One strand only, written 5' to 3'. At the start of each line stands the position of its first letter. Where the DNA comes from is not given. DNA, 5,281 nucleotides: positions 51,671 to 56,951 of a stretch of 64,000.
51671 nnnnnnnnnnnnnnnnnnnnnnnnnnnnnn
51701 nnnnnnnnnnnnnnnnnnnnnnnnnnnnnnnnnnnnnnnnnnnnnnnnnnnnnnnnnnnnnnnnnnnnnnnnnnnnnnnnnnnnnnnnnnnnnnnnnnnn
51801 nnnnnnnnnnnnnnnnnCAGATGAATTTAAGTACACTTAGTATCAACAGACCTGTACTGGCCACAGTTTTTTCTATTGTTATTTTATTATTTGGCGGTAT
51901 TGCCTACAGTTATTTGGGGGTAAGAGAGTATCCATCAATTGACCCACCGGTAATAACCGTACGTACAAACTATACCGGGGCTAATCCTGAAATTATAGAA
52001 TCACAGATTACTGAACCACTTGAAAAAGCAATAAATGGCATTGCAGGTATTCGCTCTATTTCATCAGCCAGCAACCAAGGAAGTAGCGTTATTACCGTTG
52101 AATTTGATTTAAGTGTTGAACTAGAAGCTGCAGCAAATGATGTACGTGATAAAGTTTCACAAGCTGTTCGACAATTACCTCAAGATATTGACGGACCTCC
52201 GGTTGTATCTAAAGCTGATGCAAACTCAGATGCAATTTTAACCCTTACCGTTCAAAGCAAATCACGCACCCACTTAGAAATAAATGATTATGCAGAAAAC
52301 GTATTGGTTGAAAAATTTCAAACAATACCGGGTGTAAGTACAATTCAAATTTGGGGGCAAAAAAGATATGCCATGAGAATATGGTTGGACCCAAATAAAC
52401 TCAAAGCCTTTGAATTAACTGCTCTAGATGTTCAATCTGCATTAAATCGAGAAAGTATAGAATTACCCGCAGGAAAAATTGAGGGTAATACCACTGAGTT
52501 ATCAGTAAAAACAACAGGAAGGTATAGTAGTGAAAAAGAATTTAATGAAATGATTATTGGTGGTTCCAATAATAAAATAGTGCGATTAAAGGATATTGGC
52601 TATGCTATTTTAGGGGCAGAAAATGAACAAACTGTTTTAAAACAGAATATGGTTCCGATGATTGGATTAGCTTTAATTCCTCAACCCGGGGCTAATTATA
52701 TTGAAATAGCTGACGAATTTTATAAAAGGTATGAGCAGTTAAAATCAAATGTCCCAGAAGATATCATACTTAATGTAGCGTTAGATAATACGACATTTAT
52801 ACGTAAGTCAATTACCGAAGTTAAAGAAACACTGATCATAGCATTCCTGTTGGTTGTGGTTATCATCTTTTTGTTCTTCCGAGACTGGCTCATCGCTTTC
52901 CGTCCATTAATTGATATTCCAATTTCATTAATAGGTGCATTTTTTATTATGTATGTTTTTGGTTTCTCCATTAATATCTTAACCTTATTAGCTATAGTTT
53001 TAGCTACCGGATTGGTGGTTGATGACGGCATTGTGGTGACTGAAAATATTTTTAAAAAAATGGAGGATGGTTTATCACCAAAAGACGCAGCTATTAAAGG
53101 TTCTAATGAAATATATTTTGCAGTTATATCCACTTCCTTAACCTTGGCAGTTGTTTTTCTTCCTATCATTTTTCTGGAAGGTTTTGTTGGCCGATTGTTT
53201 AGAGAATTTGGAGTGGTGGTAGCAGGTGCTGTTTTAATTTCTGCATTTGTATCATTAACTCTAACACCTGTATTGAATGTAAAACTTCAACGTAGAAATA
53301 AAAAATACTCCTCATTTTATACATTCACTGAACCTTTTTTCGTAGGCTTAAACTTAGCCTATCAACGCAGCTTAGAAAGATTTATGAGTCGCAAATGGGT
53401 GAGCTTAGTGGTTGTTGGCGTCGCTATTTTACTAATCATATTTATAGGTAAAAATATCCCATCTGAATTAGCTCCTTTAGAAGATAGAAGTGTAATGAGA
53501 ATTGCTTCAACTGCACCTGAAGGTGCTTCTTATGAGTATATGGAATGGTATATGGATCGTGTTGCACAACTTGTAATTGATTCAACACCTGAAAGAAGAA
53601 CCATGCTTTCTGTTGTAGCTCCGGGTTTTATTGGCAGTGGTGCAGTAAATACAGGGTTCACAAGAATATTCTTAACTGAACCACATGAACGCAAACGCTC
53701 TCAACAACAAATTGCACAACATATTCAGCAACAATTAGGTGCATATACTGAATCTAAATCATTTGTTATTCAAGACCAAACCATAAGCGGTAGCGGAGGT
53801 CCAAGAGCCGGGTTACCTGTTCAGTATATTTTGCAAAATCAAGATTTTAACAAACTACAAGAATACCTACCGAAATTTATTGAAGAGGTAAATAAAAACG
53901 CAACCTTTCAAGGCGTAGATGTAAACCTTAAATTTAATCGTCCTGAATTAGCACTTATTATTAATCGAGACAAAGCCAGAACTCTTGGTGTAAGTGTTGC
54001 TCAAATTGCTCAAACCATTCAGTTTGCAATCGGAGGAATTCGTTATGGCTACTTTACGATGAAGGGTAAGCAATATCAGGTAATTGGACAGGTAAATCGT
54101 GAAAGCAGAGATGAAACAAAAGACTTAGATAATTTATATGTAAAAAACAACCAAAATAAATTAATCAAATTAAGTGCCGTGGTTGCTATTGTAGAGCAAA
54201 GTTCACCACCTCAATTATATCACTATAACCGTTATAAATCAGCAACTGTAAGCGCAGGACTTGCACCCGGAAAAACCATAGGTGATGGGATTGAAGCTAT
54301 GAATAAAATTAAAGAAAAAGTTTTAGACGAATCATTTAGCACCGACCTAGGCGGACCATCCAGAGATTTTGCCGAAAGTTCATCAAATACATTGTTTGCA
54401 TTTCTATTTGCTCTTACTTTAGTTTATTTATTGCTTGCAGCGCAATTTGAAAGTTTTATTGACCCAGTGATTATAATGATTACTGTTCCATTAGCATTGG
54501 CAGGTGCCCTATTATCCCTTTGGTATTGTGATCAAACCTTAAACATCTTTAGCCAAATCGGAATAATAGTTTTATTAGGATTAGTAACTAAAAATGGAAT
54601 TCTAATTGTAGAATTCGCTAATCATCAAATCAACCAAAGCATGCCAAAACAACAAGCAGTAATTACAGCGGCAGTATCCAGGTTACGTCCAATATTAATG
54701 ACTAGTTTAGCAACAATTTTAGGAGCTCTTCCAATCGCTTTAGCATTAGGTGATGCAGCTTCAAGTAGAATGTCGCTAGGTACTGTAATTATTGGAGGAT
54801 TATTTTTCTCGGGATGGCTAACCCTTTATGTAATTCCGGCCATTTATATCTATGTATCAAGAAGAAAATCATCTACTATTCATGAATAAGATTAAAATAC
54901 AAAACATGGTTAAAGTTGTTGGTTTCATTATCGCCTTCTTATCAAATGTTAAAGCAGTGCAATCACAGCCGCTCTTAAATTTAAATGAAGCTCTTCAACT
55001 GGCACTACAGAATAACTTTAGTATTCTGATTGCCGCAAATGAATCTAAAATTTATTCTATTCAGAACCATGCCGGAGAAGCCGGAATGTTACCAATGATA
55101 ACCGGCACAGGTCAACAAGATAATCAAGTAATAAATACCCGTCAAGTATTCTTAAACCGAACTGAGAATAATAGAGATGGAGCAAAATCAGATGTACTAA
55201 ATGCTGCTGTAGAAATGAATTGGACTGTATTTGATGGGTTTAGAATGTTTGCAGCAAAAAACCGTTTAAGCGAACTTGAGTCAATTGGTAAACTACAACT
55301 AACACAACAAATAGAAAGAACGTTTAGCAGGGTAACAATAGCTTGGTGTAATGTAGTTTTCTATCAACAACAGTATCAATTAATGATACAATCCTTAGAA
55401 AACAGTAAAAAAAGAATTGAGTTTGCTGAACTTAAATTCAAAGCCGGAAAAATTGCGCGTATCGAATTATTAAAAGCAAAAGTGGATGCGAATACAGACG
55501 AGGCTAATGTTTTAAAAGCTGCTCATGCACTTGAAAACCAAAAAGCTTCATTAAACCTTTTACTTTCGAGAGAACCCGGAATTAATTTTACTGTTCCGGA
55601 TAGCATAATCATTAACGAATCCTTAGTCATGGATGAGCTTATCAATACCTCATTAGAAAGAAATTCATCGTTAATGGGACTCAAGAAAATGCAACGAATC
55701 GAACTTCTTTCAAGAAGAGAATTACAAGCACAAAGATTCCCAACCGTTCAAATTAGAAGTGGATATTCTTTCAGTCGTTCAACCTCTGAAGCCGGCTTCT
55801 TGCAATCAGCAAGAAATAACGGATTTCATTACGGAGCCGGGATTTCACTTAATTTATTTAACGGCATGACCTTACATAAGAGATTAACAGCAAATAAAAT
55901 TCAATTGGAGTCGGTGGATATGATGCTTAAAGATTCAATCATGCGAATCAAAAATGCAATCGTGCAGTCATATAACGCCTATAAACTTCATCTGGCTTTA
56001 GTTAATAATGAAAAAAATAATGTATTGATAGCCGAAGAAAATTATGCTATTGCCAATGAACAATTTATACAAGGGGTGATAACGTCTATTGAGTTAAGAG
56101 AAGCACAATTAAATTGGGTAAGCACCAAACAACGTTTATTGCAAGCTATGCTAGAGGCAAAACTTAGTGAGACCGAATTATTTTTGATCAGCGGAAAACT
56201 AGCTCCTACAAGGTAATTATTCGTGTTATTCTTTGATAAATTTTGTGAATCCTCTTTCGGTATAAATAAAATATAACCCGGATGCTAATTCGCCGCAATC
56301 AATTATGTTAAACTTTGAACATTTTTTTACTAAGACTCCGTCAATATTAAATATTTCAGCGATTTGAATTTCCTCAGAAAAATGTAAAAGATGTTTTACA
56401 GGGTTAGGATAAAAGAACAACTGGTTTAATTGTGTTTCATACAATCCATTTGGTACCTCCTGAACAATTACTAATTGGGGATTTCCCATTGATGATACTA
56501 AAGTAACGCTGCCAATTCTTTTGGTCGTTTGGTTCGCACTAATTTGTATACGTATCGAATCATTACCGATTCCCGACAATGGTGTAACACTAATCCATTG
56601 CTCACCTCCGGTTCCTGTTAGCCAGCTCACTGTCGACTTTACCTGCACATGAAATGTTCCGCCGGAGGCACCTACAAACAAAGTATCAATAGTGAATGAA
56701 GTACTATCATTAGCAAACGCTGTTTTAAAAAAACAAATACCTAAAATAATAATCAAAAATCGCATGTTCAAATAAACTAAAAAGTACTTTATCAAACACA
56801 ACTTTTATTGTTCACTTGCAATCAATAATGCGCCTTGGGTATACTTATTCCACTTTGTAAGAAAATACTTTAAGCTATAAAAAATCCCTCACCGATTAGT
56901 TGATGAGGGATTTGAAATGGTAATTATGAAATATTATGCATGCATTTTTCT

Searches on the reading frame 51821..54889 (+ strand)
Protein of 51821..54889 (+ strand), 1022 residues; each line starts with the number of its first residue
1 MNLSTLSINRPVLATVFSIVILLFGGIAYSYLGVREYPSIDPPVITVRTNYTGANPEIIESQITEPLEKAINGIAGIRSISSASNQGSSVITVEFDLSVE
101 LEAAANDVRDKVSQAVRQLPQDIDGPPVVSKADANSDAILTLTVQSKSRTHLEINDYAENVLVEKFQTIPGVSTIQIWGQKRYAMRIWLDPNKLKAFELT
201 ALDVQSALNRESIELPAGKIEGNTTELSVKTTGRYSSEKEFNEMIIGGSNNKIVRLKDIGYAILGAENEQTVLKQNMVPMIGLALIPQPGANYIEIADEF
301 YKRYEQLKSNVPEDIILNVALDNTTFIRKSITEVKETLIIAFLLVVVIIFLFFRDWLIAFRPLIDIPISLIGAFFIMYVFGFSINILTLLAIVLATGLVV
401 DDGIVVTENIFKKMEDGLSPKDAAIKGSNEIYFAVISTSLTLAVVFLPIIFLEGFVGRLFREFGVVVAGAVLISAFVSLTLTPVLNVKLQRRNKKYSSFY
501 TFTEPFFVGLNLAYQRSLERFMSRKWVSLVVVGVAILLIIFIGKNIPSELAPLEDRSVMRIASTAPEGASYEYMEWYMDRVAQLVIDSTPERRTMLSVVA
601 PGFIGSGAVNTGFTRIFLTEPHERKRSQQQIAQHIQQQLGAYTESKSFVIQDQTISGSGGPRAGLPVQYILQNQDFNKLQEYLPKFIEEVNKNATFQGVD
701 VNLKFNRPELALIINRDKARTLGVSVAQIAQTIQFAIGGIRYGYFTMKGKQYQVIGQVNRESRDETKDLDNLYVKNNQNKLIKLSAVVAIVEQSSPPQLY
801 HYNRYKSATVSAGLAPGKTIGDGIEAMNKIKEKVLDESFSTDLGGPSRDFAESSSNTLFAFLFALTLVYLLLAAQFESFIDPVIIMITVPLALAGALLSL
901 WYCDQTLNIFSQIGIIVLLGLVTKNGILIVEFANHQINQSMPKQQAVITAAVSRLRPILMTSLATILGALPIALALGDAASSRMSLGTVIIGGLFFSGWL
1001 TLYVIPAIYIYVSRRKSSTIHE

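Call 13: search_protein_families(library=pfam, proteins=[window:51821-54889:+], max_evalue=0.001)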
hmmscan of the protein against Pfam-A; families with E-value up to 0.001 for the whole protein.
window:51821-54889:+ (1022 aa): 3 families
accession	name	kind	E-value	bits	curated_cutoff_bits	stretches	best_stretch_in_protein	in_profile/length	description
PF00873.25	ACR_tran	-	7.4e-282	938.1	28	1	4-1012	2-1020/1021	AcrB/AcrD/AcrF family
PF03176.21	MMPL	-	2.6e-14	53.4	20.5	2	335-492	146-305/333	MMPL family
PF02355.23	SecD_SecF_C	-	0.00032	20.6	20.5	1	336-483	35-180/189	Protein export membrane protein SecD/SecF, C-terminal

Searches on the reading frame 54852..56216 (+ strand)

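Call 13: search_protein_families(library=pfam, proteins=[window:54852-56216:+], max_evalue=0.001)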
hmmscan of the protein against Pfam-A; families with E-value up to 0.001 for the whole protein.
window:54852-56216:+ (454 aa): 1 family
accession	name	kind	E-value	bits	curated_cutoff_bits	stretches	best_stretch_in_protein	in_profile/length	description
PF02321.23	OEP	-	2.3e-42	145.3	22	2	261-447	2-186/187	Outer membrane efflux protein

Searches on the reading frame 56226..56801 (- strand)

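Call 13: search_protein_families(library=pfam, proteins=[window:56226-56801:-], max_evalue=0.001)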
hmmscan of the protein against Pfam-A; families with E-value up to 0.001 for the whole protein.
window:56226-56801:- (191 aa): 3 families
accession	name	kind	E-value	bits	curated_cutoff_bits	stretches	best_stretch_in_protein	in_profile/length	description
PF18962.6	Por_Secre_tail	-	2.6e-07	31.3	27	1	131-185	2-66/75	Secretion system C-terminal sorting domain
PF19190.6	BACON_2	-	4.6e-06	26.9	25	1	40-112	8-88/94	Viral BACON domain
PF13004.13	BACON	-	1e-05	25.8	25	1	62-115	4-61/61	Putative binding domain, N-terminal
